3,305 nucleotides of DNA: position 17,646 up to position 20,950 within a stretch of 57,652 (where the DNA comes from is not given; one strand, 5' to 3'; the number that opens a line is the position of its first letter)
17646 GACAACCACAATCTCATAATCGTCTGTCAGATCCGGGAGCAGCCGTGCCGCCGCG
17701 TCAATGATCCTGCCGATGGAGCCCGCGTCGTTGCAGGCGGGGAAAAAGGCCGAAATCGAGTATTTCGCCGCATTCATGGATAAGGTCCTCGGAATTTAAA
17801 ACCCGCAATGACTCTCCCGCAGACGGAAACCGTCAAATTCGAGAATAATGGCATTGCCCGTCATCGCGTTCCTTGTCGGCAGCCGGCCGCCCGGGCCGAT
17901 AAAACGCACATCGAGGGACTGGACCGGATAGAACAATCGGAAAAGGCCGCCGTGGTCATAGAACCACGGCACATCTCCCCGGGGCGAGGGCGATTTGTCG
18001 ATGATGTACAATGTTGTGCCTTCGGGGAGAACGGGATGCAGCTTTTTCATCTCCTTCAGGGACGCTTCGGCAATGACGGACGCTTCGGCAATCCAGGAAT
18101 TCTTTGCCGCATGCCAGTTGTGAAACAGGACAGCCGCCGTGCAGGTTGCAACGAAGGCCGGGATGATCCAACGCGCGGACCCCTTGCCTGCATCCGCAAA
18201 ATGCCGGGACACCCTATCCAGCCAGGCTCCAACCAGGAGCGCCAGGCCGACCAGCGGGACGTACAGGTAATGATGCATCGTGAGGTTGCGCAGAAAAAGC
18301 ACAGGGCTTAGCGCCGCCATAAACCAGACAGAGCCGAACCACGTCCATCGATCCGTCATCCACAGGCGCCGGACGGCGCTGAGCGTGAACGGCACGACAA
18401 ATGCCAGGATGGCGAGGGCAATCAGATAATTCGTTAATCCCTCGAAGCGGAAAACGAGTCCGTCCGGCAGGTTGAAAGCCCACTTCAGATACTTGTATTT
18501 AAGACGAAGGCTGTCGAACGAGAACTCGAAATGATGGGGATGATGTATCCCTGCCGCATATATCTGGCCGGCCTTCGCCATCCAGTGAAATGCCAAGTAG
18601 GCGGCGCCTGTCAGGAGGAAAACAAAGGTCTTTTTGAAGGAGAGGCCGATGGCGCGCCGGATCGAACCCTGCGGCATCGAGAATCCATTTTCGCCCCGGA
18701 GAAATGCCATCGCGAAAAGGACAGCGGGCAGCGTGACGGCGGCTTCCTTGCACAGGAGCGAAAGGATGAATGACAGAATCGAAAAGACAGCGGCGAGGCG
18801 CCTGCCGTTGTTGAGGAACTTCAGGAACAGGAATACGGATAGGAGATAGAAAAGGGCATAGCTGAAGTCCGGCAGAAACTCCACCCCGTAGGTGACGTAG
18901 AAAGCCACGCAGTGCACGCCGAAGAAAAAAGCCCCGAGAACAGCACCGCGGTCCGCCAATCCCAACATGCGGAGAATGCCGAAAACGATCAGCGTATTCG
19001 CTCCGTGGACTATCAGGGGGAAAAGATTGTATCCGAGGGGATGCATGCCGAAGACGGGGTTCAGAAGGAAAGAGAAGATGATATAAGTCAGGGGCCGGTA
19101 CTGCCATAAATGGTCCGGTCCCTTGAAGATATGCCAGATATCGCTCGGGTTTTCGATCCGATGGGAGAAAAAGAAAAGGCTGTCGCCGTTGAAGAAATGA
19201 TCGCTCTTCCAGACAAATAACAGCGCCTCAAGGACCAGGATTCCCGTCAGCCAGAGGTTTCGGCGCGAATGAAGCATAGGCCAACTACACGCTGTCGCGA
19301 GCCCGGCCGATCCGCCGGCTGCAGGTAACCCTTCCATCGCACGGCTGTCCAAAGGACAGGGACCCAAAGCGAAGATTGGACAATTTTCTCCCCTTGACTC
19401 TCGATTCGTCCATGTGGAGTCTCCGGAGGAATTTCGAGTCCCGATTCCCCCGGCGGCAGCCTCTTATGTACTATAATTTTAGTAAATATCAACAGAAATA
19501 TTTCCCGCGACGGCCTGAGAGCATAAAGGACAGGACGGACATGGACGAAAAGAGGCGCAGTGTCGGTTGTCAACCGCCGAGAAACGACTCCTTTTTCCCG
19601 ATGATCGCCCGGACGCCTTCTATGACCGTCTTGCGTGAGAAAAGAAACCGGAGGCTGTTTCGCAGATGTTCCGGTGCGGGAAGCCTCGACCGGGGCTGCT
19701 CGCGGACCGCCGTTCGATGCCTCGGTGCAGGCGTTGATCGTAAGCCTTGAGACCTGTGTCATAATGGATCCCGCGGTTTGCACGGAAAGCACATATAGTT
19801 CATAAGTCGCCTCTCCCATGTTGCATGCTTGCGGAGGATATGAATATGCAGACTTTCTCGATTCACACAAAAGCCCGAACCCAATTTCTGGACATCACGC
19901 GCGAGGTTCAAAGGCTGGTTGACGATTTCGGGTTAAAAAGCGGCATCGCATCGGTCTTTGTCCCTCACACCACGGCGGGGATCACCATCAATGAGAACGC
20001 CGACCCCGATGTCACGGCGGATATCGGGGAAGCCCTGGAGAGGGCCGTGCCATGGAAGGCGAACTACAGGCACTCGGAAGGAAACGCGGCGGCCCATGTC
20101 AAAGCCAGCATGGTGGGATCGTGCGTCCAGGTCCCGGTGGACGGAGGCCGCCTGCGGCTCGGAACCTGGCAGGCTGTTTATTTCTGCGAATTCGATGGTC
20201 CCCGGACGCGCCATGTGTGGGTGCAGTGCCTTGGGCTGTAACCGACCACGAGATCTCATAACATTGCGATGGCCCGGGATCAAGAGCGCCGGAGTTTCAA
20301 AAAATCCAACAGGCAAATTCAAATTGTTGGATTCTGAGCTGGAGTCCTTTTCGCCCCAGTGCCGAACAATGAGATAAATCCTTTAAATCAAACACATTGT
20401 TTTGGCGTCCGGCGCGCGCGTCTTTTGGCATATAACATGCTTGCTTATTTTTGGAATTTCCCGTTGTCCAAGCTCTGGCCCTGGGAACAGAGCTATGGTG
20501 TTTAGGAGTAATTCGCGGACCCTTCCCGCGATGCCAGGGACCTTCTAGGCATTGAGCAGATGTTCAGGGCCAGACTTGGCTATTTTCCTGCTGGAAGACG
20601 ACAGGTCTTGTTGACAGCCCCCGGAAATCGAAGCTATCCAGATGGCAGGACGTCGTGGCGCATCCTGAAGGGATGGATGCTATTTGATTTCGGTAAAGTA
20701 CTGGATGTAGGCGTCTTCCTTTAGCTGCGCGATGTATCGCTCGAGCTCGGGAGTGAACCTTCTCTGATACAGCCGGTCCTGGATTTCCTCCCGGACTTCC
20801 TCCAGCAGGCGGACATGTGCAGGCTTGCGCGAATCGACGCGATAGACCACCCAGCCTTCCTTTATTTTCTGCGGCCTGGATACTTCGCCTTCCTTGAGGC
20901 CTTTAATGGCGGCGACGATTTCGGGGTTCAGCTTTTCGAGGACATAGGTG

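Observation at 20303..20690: Orphan structured RNA between convergent yjbQ and surA: 6S-like rod or sigma54-driven sRNA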

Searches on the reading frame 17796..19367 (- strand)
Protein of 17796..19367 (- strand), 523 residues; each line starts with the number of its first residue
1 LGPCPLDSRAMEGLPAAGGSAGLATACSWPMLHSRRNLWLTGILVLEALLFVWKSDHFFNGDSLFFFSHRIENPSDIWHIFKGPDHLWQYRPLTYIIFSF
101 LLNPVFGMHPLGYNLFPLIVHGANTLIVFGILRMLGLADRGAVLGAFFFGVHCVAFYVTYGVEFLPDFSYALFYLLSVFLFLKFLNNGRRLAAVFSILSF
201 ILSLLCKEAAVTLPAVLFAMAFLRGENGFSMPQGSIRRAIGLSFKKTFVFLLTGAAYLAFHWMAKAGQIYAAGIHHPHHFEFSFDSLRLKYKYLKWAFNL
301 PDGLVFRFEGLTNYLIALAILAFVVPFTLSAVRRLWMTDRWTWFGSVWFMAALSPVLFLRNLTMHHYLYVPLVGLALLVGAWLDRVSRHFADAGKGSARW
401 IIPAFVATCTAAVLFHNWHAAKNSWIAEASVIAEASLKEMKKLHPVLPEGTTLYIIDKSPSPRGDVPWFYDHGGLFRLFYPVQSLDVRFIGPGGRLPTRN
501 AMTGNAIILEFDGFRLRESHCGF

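Call 12: search_protein_families(library=pfam, proteins=[window:17796-19367:-])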
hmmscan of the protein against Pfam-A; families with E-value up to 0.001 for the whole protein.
window:17796-19367:- (523 aa): 1 family
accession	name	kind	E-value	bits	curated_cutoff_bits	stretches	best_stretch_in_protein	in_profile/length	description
PF13231.12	PMT_2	-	0.00026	21.7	26.1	1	102-222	13-131/160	Dolichyl-phosphate-mannose-protein mannosyltransferase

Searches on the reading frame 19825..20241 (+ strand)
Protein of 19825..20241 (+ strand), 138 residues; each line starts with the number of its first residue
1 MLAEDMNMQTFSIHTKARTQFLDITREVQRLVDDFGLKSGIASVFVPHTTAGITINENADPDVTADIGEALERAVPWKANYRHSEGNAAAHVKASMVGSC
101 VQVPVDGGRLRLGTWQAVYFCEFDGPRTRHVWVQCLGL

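Call 12: search_protein_families(library=pfam, proteins=[window:19825-20241:+])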
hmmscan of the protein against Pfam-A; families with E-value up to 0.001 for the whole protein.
window:19825-20241:+ (138 aa): 1 family
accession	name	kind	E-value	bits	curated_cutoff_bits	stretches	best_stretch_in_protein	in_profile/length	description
PF01894.22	UPF0047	-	3.3e-44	150.2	27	1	23-134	1-116/117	Uncharacterised protein family UPF0047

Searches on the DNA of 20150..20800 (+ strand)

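Call 4: search_rna_families(source=window, start=20150, end=20800, threshold=evalue, max_evalue=10, show_alignments=3)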
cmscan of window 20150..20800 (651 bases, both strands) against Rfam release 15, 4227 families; matches with E-value up to 10: 1.
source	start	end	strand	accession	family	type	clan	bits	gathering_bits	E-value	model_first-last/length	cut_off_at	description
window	20489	20550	+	RF04307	HCV_SL8670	Cis-reg;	-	14.7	61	6.9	1-92/92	no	Hepatitis C virus stem-loop SL8670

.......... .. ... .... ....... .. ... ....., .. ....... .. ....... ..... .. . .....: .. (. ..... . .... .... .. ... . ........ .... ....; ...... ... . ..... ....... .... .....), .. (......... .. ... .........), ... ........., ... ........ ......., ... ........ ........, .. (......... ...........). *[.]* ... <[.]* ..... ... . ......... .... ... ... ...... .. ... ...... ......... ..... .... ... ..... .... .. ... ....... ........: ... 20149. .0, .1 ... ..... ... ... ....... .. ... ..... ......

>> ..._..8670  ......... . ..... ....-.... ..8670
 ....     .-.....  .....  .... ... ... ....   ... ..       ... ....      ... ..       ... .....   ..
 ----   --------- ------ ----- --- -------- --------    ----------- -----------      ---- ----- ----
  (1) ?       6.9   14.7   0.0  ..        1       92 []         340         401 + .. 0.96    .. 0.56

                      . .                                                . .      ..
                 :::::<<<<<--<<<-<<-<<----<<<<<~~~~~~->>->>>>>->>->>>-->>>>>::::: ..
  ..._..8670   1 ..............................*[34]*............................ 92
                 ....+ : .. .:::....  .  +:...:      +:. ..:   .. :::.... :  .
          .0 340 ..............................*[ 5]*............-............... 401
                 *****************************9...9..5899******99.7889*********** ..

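Call 44: build_rna_model(alignment_id=A1, structure=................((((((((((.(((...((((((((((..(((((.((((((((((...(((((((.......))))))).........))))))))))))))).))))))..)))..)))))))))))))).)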
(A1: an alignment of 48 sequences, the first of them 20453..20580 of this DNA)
Model R1 built from alignment A1 (48 sequences, 138 columns); structure: as given.
model positions 128; base pairs 45; branch points 0; effective number of sequences 1.74; information 0.59 bits per position. Calibrated on 0.2 Mb of random sequence (short: E-values are rough).
structure used (alignment columns):
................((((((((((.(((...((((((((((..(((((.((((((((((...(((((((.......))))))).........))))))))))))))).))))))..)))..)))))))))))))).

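Call 45: search_with_rna_model(model_id=R1, sources=[window, L001, L002, L003, L004, L005, L006, L007, L012, L013, L014, L015, L016, L017, L018, L019, L020, L021, L023, L024, L025, L027, L028, L029, L030, L031, L032, L034, L035, L036, L037, L038, L039, L041, L042, L047, L048, L049, L050, L051, L053, L054, L055, L056, L057, L058, L061, L062, L063, L065, L067, L008, L009, L010, L011], make_alignment=true, max_evalue=0.01)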
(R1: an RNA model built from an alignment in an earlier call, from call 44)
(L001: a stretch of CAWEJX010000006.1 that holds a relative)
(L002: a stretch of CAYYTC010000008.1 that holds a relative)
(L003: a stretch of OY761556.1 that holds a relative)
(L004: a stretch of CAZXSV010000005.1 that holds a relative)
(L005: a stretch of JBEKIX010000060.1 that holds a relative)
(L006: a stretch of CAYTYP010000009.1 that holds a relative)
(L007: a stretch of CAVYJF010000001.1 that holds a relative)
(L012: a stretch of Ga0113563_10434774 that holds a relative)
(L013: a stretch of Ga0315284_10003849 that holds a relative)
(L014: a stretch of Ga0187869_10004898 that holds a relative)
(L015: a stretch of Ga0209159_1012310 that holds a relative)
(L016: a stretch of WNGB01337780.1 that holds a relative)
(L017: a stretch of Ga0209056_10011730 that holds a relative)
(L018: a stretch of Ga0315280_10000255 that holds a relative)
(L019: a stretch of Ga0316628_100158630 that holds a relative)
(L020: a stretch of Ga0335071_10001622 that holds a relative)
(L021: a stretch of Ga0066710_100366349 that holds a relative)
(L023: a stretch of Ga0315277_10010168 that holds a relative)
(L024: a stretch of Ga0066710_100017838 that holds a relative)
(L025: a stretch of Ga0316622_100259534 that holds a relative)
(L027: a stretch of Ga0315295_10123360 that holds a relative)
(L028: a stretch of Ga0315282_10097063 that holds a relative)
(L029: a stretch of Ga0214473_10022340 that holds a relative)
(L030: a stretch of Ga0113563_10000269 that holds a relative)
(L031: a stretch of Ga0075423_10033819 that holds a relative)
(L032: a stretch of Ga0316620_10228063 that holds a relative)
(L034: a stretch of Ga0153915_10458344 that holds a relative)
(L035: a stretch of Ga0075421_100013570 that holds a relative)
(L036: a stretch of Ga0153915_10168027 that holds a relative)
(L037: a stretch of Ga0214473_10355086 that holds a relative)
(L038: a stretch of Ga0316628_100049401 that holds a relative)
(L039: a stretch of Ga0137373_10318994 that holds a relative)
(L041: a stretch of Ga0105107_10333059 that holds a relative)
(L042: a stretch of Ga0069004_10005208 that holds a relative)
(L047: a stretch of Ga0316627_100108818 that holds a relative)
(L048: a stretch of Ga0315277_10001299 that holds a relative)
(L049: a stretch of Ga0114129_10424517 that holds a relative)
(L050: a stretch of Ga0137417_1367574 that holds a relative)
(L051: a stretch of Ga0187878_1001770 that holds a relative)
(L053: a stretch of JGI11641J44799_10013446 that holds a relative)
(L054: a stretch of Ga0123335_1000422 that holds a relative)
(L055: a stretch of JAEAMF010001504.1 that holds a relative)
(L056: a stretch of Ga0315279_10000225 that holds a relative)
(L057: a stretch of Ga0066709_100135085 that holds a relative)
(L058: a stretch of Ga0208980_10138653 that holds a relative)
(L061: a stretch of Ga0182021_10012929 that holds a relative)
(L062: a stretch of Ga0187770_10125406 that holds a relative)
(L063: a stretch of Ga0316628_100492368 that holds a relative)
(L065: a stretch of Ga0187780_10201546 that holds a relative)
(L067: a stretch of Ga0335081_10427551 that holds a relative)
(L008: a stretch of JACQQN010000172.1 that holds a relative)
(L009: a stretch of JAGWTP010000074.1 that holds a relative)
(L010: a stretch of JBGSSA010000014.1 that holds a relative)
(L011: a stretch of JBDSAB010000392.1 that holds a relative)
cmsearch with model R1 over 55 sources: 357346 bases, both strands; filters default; matches with E-value up to 0.01: 55.
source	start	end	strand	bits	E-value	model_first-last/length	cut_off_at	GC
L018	1349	1474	-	120.3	2.7e-28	1-128/128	no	0.57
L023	7016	7142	-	119.6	3.9e-28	1-128/128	no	0.63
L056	1764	1890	-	118.1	9.7e-28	1-128/128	no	0.61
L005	5565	5691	-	117.5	1.4e-27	1-128/128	no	0.56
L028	296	423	-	117.3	1.6e-27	1-128/128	no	0.63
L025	331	457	+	115.9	3.6e-27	1-128/128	no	0.61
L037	23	149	+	113.6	1.4e-26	1-128/128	no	0.52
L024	2938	3065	+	111.2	6.1e-26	1-128/128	no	0.57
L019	529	657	+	111.2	6.2e-26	1-128/128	no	0.54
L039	713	841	-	109.9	1.3e-25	1-128/128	no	0.59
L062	425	552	+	109.4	1.8e-25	1-128/128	no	0.59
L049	344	471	+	108.5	2.9e-25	1-128/128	no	0.57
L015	2669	2797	+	107.9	4.3e-25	1-128/128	no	0.59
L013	12284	12410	-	107.6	5.1e-25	1-128/128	no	0.53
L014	363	489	+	107.6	5.2e-25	1-128/128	no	0.59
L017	1406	1534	-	107.4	5.7e-25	1-128/128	no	0.58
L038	461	585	+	107.1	7.1e-25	1-128/128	no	0.57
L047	145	272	+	106.5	9.7e-25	1-128/128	no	0.56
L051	2881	3007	-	106.5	1e-24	1-128/128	no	0.55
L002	5401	5528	-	106.2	1.2e-24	1-128/128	no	0.59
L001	5120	5247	-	106.1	1.3e-24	1-128/128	no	0.56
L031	473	599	-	103.3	6.5e-24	1-128/128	no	0.54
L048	3078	3204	-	103.3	6.8e-24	1-128/128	no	0.52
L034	474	599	+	102.8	8.8e-24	1-128/128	no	0.56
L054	2300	2425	+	102.3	1.2e-23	1-128/128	no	0.57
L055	826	952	-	101.7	1.7e-23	1-128/128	no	0.57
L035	9305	9430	-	101.3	2.2e-23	1-128/128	no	0.59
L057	1744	1867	+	101.2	2.4e-23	1-128/128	no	0.54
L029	6681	6807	+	101.1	2.4e-23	1-128/128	no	0.58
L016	378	506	+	101.1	2.5e-23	1-128/128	no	0.56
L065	86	212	+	101.1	2.5e-23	1-128/128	no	0.61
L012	1052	1177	-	100.7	3.1e-23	1-128/128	no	0.6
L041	701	824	-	100.4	3.7e-23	1-128/128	no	0.6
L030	8488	8611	-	100.2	4.3e-23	1-128/128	no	0.63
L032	1387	1512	-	100.2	4.4e-23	1-128/128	no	0.57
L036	1085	1209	+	99.9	5.1e-23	1-128/128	no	0.58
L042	971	1102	+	99.7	5.6e-23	1-128/128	no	0.57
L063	1292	1418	-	99.2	7.7e-23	1-128/128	no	0.5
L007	5070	5195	-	98.7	1.1e-22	1-128/128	no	0.61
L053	2171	2300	-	98.1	1.5e-22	1-128/128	no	0.61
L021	839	962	-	96.9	3e-22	1-128/128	no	0.55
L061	1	124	+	96.5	3.8e-22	4-128/128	5'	0.58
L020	5999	6125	+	95.8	5.8e-22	1-128/128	no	0.52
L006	4968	5097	-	91.6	7.4e-21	1-128/128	no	0.48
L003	5264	5390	-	90.5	1.4e-20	1-128/128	no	0.57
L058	633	754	+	87.8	7e-20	1-128/128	no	0.54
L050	2004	2124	+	87.8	7.1e-20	1-128/128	no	0.55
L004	4965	5086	-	84.4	5.3e-19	1-128/128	no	0.55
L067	1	88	-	75.3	1.2e-16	1-88/128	3'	0.58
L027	2458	2552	+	72.2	8e-16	1-98/128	3'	0.56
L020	6013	6132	-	26.3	0.00064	1-128/128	no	0.53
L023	7001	7128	+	23.9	0.0026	1-128/128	no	0.62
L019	543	667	-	22.7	0.0053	1-128/128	no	0.56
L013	12270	12396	+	22.2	0.0071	1-128/128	no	0.5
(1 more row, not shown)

Alignment A2: 55 matches aligned to the model, 176 columns, each read 5' to 3' on its own strand. Consensus structure (alignment columns), stored with it:
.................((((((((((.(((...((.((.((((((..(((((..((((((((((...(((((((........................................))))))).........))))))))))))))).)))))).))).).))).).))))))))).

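Call 46: search_with_rna_model(model_id=R1, sources=[window, L001, L002, L003, L004, L005, L006, L007, L012, L013, L014, L015, L016, L017, L018, L019, L020, L021, L023, L024, L025, L028, L029, L030, L031, L032, L034, L035, L036, L037, L038, L039, L041, L042, L047, L048, L049, L050, L051, L053, L054, L055, L056, L057, L058, L062, L063, L065], make_alignment=true, max_evalue=1e-15)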
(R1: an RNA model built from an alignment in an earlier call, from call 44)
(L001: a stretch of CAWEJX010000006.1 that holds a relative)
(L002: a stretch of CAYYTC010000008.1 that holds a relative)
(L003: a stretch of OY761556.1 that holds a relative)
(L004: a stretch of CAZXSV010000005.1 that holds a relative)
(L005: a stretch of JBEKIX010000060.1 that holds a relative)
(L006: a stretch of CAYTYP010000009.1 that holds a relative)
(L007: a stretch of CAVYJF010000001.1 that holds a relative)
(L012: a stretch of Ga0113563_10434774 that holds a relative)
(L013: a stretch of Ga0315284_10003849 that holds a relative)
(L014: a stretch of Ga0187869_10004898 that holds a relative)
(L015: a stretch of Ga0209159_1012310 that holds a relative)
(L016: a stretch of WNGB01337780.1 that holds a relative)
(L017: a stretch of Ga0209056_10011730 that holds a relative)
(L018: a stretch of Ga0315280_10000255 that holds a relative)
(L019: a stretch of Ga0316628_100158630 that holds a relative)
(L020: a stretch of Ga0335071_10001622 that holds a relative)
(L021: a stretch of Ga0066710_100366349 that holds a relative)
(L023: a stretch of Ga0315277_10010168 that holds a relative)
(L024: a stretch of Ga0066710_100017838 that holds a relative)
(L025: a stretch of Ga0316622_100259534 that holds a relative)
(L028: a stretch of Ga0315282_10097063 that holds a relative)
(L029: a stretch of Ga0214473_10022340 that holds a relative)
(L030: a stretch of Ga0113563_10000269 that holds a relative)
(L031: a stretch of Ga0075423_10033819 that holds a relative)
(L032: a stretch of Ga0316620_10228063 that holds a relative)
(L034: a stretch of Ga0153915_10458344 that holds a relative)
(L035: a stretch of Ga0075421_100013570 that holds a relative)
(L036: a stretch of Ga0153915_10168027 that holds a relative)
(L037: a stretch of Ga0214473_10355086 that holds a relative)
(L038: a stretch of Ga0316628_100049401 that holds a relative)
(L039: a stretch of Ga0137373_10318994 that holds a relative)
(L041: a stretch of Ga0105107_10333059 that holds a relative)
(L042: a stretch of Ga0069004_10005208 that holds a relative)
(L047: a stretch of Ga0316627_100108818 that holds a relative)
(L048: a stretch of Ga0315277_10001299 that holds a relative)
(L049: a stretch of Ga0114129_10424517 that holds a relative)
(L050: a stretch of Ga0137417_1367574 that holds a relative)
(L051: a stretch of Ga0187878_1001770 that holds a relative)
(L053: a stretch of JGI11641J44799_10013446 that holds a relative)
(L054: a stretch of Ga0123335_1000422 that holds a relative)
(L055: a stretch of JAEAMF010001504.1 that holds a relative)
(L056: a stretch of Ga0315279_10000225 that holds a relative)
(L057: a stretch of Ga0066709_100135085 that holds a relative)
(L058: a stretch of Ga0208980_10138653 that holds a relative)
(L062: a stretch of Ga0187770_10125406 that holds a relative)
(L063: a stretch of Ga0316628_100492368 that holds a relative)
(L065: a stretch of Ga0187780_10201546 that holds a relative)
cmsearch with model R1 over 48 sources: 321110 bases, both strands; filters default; matches with E-value up to 1e-15: 48.
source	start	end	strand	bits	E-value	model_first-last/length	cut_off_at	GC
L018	1349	1474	-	120.3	2.4e-28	1-128/128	no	0.57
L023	7016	7142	-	119.6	3.5e-28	1-128/128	no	0.63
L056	1764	1890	-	118.1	8.7e-28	1-128/128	no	0.61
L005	5565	5691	-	117.5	1.2e-27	1-128/128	no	0.56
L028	296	423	-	117.3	1.4e-27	1-128/128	no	0.63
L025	331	457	+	115.9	3.2e-27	1-128/128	no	0.61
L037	23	149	+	113.6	1.3e-26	1-128/128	no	0.52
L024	2938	3065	+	111.2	5.5e-26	1-128/128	no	0.57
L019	529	657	+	111.2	5.5e-26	1-128/128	no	0.54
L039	713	841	-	109.9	1.1e-25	1-128/128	no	0.59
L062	425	552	+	109.4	1.6e-25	1-128/128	no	0.59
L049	344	471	+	108.5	2.6e-25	1-128/128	no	0.57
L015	2669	2797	+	107.9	3.9e-25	1-128/128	no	0.59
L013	12284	12410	-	107.6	4.6e-25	1-128/128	no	0.53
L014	363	489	+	107.6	4.7e-25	1-128/128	no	0.59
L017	1406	1534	-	107.4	5.1e-25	1-128/128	no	0.58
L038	461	585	+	107.1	6.4e-25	1-128/128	no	0.57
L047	145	272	+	106.5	8.7e-25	1-128/128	no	0.56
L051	2881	3007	-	106.5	9e-25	1-128/128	no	0.55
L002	5401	5528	-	106.2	1e-24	1-128/128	no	0.59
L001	5120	5247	-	106.1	1.1e-24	1-128/128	no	0.56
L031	473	599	-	103.3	5.9e-24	1-128/128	no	0.54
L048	3078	3204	-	103.3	6.1e-24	1-128/128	no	0.52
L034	474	599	+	102.8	7.9e-24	1-128/128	no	0.56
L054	2300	2425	+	102.3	1.1e-23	1-128/128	no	0.57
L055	826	952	-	101.7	1.6e-23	1-128/128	no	0.57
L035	9305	9430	-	101.3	2e-23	1-128/128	no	0.59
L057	1744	1867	+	101.2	2.2e-23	1-128/128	no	0.54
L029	6681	6807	+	101.1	2.2e-23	1-128/128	no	0.58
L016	378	506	+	101.1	2.2e-23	1-128/128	no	0.56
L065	86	212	+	101.1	2.3e-23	1-128/128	no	0.61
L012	1052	1177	-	100.7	2.8e-23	1-128/128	no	0.6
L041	701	824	-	100.4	3.4e-23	1-128/128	no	0.6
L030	8488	8611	-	100.2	3.9e-23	1-128/128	no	0.63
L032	1387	1512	-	100.2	3.9e-23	1-128/128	no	0.57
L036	1085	1209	+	99.9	4.6e-23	1-128/128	no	0.58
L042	971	1102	+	99.7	5.1e-23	1-128/128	no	0.57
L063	1292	1418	-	99.2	6.9e-23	1-128/128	no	0.5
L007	5070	5195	-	98.7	9.6e-23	1-128/128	no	0.61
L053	2171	2300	-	98.1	1.3e-22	1-128/128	no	0.61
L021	839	962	-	96.9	2.7e-22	1-128/128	no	0.55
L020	5999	6125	+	95.8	5.2e-22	1-128/128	no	0.52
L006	4968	5097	-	91.6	6.6e-21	1-128/128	no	0.48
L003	5264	5390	-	90.5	1.3e-20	1-128/128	no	0.57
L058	633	754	+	87.8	6.3e-20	1-128/128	no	0.54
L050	2004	2124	+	87.8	6.4e-20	1-128/128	no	0.55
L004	4965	5086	-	84.4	4.7e-19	1-128/128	no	0.55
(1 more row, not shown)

Alignment A3: 48 matches aligned to the model, 139 columns, each read 5' to 3' on its own strand. Consensus structure (alignment columns), stored with it:
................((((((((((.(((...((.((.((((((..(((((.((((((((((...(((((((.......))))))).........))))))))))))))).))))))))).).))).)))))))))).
